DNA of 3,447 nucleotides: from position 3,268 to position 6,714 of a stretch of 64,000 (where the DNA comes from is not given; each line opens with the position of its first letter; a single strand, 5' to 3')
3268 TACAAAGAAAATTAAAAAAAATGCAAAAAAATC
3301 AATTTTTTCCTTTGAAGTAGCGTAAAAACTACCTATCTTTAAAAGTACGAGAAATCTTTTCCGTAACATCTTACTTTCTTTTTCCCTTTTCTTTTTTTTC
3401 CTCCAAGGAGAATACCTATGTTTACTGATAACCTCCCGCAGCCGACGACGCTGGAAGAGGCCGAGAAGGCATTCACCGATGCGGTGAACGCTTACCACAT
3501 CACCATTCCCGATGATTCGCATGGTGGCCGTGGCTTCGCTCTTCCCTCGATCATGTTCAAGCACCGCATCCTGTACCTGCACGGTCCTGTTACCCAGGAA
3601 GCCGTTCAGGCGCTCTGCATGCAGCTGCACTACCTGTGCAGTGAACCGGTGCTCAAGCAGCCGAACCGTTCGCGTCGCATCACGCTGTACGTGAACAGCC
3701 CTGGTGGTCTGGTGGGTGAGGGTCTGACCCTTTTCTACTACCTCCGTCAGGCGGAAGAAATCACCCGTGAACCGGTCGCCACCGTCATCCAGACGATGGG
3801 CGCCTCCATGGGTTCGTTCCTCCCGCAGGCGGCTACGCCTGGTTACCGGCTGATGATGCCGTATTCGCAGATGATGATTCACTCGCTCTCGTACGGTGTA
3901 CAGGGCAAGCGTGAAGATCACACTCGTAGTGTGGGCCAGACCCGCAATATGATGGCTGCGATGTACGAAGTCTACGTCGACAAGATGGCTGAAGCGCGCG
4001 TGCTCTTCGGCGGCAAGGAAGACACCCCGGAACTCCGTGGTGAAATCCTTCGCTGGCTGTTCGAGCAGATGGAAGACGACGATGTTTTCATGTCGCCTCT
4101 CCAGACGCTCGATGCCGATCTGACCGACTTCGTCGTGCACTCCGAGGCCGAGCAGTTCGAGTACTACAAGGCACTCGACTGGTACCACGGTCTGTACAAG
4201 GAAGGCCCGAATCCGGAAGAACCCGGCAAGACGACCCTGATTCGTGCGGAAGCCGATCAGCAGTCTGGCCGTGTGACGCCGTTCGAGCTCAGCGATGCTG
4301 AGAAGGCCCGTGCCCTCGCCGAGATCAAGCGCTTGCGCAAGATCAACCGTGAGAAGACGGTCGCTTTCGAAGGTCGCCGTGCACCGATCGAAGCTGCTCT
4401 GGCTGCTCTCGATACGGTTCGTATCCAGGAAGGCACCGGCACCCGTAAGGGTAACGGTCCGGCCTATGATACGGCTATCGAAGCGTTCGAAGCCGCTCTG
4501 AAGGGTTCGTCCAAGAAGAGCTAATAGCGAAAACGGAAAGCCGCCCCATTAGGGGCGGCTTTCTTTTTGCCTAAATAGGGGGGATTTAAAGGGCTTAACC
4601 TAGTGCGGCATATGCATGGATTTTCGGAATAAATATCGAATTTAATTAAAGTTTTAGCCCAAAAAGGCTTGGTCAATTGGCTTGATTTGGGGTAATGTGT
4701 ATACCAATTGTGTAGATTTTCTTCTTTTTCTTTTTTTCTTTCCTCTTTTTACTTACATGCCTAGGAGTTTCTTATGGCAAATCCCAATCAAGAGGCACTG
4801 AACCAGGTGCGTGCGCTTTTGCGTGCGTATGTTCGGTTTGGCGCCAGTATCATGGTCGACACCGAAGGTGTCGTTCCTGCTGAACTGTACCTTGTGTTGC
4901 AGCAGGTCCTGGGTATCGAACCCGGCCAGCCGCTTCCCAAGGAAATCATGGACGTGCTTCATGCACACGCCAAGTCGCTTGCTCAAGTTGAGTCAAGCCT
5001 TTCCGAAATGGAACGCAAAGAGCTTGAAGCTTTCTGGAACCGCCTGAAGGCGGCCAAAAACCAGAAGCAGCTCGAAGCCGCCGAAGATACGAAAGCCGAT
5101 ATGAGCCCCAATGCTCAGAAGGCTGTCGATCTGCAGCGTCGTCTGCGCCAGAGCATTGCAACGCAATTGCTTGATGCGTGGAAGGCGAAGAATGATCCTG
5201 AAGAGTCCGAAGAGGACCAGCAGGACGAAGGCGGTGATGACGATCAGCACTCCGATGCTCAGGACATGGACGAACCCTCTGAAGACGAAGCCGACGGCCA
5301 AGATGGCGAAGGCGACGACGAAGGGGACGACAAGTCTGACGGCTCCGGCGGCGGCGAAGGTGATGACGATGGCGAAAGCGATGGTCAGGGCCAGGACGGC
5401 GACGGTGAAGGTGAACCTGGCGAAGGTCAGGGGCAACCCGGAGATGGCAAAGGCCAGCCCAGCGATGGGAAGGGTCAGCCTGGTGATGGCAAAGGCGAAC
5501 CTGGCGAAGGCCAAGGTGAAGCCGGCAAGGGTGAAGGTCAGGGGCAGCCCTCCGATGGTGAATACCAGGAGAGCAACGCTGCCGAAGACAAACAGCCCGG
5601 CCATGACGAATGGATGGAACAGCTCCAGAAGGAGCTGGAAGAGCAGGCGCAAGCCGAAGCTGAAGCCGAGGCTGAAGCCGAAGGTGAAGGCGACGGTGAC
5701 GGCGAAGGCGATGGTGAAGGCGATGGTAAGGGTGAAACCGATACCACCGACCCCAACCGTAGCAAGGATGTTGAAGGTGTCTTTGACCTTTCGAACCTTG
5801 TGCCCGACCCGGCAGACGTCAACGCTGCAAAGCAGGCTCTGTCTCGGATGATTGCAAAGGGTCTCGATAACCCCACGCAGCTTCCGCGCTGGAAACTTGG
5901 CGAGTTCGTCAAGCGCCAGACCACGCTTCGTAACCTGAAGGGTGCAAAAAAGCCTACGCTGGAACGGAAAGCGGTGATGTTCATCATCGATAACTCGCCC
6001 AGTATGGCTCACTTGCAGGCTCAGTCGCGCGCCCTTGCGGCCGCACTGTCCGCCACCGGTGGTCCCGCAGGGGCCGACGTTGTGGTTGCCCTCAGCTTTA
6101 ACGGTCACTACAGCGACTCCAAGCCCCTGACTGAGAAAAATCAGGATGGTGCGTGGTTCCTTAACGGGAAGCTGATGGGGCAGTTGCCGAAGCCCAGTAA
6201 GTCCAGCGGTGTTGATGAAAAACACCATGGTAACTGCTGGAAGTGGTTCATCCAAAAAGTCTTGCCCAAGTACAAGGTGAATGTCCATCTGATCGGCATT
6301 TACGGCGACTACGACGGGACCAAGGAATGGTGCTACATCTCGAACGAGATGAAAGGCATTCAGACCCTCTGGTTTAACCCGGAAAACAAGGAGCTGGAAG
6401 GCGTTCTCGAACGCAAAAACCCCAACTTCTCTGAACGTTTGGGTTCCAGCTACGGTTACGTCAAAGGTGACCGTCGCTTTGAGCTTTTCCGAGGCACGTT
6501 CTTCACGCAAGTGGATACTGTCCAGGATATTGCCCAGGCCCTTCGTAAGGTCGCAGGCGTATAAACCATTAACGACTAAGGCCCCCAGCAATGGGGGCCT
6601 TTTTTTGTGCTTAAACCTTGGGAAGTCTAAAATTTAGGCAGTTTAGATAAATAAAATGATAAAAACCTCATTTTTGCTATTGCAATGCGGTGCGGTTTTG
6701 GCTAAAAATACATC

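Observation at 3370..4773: Paired polypyrimidine (CT-rich) leaders with homopolymeric T runs precede both island genes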

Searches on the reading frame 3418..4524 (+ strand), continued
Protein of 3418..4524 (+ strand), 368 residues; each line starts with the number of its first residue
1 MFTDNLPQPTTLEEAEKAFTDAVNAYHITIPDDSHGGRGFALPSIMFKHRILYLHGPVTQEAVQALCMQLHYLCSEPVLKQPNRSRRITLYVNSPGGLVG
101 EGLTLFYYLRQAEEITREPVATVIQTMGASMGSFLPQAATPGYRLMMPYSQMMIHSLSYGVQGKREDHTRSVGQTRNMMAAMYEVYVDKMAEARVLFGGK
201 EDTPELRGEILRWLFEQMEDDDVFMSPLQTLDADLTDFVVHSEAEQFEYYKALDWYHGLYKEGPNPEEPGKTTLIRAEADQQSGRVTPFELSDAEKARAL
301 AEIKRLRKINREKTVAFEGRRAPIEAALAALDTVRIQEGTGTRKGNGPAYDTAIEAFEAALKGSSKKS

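Call 59: search_protein_families(library=phrogs, proteins=[window:3418-4524:+], max_evalue=0.001)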
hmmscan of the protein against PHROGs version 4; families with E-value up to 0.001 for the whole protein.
window:3418-4524:+ (368 aa): 6 families
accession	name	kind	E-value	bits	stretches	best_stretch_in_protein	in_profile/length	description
phrog_94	-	head and packaging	2.5e-21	77.8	1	85-190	117-216/622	head maturation protease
phrog_2976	-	head and packaging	4e-13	50.8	1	80-191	46-151/394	head maturation protease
phrog_133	-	head and packaging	4.7e-11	43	1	81-190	44-147/668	head maturation protease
phrog_1684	-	head and packaging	4.9e-09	37.1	1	79-189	67-170/284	head maturation protease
phrog_1827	-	other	2e-07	31.5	1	78-187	45-148/202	ATP-dependent protease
phrog_3348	-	unknown function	0.0004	20.8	1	87-174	69-149/386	-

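Call 61: search_solved_structures(query=window:3418-4521:+, max_evalue=0.001)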
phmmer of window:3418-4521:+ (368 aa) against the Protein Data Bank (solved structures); distinct sequences matched with E-value up to 0.001: 101 (the best 60 are shown).
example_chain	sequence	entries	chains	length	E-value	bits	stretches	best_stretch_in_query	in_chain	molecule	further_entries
6cfd_A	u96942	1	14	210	1.1e-16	64.3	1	28-178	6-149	ATP-dependent Clp protease proteolytic subunit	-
1tg6_A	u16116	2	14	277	1.7e-16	63.8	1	21-189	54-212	Putative ATP-dependent Clp protease proteolytic subunit | ATP-dependent Clp protease proteolytic subunit, mitochondrial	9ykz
9was_A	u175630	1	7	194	1.7e-16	63.7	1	29-190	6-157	ATP-dependent Clp protease proteolytic subunit, mitochondrial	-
9dqk_A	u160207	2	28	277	2.1e-16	63.4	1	21-190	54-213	ATP-dependent Clp protease proteolytic subunit, mitochondrial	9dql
8w7c_A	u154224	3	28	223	2.2e-16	63.4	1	28-190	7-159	ATP-dependent Clp protease proteolytic subunit, mitochondrial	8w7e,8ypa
6bba_A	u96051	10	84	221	2.3e-16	63.3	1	29-190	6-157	ATP-dependent Clp protease proteolytic subunit, mitochondrial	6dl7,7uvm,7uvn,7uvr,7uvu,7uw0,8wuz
8hgk_A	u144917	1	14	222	2.4e-16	63.2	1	29-190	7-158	ATP-dependent Clp protease proteolytic subunit, mitochondrial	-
7vp9_A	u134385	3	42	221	2.4e-16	63.2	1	29-190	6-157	ATP-dependent Clp protease proteolytic subunit, mitochondrial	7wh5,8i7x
8ylb_A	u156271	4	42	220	2.5e-16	63.2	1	29-190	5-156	ATP-dependent Clp protease proteolytic subunit, mitochondrial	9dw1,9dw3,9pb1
9kuf_A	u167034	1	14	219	2.6e-16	63.1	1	29-190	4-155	ATP-dependent Clp protease proteolytic subunit, mitochondrial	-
9pn7_A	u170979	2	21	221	3.2e-16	62.8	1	29-190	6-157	ATP-dependent Clp protease proteolytic subunit, mitochondrial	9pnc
29hb_A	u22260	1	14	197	4.7e-16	62.3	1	28-167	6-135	ATP-dependent Clp protease proteolytic subunit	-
9dw0_H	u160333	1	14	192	4.8e-16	62.2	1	29-189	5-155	ATP-dependent Clp protease proteolytic subunit, mitochondrial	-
6wr2_h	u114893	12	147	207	1.1e-15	61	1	29-184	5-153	ATP-dependent Clp protease proteolytic subunit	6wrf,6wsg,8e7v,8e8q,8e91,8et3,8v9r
3mt6_R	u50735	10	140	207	1.5e-15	60.6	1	28-183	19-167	ATP-dependent Clp protease proteolytic subunit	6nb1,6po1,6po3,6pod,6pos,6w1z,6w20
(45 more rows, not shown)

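Call 74: find_related_loci(query=A2, collection=viral_contigs, flank=5000)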
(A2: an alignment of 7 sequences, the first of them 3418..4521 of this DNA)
Query A2 (368 aa) in viral_contigs; peptide patterns used: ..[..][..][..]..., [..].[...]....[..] (x = any residue, [..] = any of these).
37 stretches matched a pattern, but none encodes a relative of the query by tblastn (E <= 1e-3).

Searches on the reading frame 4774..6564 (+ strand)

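Call 6: search_protein_families(library=pfam, proteins=[window:4774-6564:+], max_evalue=0.01)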
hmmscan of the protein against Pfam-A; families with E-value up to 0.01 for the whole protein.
window:4774-6564:+ (596 aa): 1 family
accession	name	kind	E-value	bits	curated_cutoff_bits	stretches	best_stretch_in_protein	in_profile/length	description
PF22807.2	TrAA12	-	0.0023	16.7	30.9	1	294-333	383-421/463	TrAA12-like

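Call 59: search_protein_families(library=phrogs, proteins=[window:4774-6564:+], max_evalue=0.001)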
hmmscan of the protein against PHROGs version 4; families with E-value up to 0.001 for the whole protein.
window:4774-6564:+ (596 aa): 0 families

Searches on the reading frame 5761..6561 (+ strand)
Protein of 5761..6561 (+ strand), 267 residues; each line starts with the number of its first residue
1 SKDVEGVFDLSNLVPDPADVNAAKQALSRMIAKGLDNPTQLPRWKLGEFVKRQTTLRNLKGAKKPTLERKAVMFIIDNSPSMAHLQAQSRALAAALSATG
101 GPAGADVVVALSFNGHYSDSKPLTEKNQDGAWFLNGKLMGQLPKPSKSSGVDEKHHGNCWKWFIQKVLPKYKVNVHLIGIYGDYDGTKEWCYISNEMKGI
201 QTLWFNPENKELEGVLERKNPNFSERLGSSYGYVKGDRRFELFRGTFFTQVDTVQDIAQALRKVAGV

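Call 32: find_homologous_proteins(query=window:5761-6561:+)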
Query window:5761-6561:+ (267 aa): 1 proteins with E <= 0.001 among 3594 candidates.
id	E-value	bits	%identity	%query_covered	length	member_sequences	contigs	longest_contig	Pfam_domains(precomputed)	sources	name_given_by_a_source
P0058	2.6e-97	344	60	97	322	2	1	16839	-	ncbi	-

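Call 33: find_encoding_contigs(protein=P0058, flank=8000, max_places=3)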
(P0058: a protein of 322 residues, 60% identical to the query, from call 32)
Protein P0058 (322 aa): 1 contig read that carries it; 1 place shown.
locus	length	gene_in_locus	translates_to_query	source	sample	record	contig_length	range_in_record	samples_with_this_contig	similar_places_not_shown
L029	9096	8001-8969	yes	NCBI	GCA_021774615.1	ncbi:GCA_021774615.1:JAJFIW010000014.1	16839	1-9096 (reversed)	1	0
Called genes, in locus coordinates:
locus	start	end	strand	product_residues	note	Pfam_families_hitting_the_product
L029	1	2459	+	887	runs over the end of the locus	PF07517:SecA_DEAD, PF00270:DEAD (weak), PF01043:SecA_PP_bind, PF21090:P-loop_SecA, PF07516:SecA_SW, PF02810:SEC-C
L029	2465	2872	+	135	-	PF00293:NUDIX, PF14815:NUDIX_4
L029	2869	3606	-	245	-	PF03372:Exo_endo_phos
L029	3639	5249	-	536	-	PF00892:EamA, PF00990:GGDEF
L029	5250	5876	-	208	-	-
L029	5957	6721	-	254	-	PF01427:Peptidase_M15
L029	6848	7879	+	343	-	PF00004:AAA, PF07724:AAA_2, PF07728:AAA_5, PF13401:AAA_22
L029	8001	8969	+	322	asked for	-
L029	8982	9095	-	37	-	?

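Call 40: search_protein_families(library=pfam, proteins=[L029:6848-7879:+, L029:8001-8969:+], max_evalue=0.01)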
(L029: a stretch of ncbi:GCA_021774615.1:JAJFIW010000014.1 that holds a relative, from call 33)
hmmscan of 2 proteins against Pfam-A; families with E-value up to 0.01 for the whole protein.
L029:6848-7879:+ (343 aa): 10 families
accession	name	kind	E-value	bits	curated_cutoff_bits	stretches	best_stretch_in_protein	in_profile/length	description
PF07728.20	AAA_5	-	1.4e-14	54.7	22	1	54-204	2-138/139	AAA domain (dynein-related subfamily)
PF00004.35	AAA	-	3.9e-10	40.7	21.2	1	54-207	1-123/131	ATPase family associated with various cellular activities (AAA)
PF13401.12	AAA_22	-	1.7e-09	38.5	27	1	54-162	8-113/130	AAA domain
PF07724.20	AAA_2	-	3.8e-08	34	27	1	51-190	3-122/166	AAA domain (Cdc48 subfamily)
PF05496.18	RuvB_N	-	2.5e-05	24.5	27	1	39-78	21-60/159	Holliday junction DNA helicase RuvB P-loop domain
PF13191.12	AAA_16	-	5.9e-05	24.1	32.6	1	53-160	26-157/167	AAA ATPase domain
PF07726.17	AAA_3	-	0.00051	20.4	27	0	54-88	2-36/131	ATPase family associated with various cellular activities (AAA)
PF05729.18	NACHT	-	0.0012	19.2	26.7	1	53-153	2-99/167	NACHT domain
PF20720.3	nSTAND3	-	0.0026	17.9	27.2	1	51-93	17-57/155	Novel STAND NTPase 3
PF13173.12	AAA_14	-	0.0097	16.3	27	0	54-153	5-80/129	AAA domain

L029:8001-8969:+ (322 aa): 0 families

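Call 59: search_protein_families(library=phrogs, proteins=[L029:6848-7879:+], max_evalue=0.001)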
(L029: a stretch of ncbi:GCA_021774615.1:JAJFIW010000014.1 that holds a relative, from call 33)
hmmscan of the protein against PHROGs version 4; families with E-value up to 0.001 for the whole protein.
L029:6848-7879:+ (343 aa): 9 families
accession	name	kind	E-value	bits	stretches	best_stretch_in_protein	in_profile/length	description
phrog_168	-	DNA, RNA and nucleotide metabolism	7.1e-12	46.6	1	52-228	43-176/314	clamp loader of DNA polymerase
phrog_249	-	moron, auxiliary metabolic gene and host takeover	3.7e-10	40.7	1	52-267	128-335/380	porphyrin biosynthesis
phrog_4871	-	other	5.2e-08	32.8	0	124-192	559-617/764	ATP-dependent protease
phrog_3757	-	unknown function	1.3e-06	29.1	1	46-84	121-159/367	-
phrog_7485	-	unknown function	2e-06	28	0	53-76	229-252/430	-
phrog_29395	-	unknown function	1.2e-05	25.5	1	112-246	246-391/531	-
phrog_8638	-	unknown function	2.5e-05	24.1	0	131-213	360-439/568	-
phrog_10401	-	other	0.00048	20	0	47-75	456-484/667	ATPase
phrog_16448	-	other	0.00051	19.4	0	44-243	443-629/680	ATPase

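Call 60: search_solved_structures(query=window:5761-6561:+, max_evalue=1)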
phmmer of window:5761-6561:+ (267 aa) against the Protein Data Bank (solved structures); distinct sequences matched with E-value up to 1: 1.
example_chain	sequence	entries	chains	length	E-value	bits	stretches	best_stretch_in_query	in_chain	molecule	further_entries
8shh_A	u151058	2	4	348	0.8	12.3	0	115-206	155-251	dTDP-glucose 4,6-dehydratase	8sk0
